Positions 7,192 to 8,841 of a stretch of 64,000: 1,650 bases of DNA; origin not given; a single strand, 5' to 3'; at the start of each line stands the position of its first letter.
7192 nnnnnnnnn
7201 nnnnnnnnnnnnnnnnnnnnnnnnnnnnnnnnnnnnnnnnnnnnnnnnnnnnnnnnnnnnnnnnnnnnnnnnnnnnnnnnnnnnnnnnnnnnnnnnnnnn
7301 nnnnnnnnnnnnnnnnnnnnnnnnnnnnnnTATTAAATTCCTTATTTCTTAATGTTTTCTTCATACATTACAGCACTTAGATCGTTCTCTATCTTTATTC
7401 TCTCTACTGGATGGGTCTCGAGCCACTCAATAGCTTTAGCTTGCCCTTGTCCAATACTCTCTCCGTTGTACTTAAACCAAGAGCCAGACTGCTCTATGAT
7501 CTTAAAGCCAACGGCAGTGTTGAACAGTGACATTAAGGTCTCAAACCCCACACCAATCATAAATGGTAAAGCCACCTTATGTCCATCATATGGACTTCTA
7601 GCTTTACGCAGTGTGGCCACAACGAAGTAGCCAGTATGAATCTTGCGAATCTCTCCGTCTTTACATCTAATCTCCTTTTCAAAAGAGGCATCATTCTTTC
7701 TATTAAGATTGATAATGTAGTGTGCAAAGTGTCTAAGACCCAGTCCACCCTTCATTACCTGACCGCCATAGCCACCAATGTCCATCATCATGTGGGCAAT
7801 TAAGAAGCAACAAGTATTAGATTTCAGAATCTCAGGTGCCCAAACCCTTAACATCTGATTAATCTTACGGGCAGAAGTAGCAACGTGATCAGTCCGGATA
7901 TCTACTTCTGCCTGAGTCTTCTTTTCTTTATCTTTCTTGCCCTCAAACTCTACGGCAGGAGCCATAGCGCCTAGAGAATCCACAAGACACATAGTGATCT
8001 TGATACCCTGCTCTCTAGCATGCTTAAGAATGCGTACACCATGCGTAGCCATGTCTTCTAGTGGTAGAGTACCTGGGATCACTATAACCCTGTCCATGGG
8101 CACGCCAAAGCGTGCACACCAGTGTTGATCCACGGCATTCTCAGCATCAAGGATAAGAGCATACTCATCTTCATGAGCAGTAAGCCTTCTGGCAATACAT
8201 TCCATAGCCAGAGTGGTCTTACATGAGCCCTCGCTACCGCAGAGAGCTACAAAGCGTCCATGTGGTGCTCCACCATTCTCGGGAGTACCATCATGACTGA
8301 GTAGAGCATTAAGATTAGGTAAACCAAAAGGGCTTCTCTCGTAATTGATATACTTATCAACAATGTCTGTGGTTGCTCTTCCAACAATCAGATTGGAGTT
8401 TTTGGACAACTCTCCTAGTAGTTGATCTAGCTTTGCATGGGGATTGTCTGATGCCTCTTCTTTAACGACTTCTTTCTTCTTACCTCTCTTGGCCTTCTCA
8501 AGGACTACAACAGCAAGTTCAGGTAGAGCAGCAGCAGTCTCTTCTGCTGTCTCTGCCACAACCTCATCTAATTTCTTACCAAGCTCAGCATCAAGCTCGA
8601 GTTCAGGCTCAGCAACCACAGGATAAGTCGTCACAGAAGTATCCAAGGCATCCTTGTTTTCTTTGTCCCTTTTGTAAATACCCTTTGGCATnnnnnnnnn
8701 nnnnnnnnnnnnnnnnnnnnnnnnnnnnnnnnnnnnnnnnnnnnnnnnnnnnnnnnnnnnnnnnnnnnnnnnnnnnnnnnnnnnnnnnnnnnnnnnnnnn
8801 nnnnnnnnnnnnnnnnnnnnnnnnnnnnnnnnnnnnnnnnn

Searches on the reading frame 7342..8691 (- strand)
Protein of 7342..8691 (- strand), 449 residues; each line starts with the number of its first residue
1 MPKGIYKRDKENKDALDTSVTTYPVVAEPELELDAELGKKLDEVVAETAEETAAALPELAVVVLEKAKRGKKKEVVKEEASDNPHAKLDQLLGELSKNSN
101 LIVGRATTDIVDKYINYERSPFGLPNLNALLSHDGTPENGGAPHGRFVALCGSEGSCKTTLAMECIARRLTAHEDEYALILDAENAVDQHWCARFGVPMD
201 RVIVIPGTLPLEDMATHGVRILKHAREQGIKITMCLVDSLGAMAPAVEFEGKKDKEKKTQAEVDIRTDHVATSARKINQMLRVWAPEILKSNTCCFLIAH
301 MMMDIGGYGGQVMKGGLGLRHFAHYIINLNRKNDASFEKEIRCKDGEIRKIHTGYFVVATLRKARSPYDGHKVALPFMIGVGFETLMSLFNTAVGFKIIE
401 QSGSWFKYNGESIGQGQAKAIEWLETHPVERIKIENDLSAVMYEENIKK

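Call 8: search_protein_families(library=pfam, proteins=[window:7342-8691:-], max_evalue=0.01)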
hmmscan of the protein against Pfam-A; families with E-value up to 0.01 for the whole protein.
window:7342-8691:- (449 aa): 3 families
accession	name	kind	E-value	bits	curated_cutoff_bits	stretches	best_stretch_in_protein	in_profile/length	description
PF00154.27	RecA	-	5e-19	69.2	27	1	139-349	46-238/262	recA bacterial DNA recombination protein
PF21096.2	RecA_C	-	1.3e-13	51.3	27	1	388-438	2-52/57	RecA C-terminal domain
PF06745.19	ATPase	-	0.0026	17.6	26.6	1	125-201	6-76/231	KaiC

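Call 9: search_protein_families(library=phrogs, proteins=[window:7342-8691:-], max_evalue=0.001)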
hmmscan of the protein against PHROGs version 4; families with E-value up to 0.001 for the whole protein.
window:7342-8691:- (449 aa): 3 families
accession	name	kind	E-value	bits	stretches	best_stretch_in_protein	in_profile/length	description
phrog_97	-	other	3.3e-52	179.3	2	72-339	4-258/506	UvsX-like recombinase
phrog_8337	-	DNA, RNA and nucleotide metabolism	1.9e-26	94.1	1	72-348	3-257/273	DNA repair protein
phrog_19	-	DNA, RNA and nucleotide metabolism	0.00051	20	0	32-191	217-397/621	DnaB-like replicative helicase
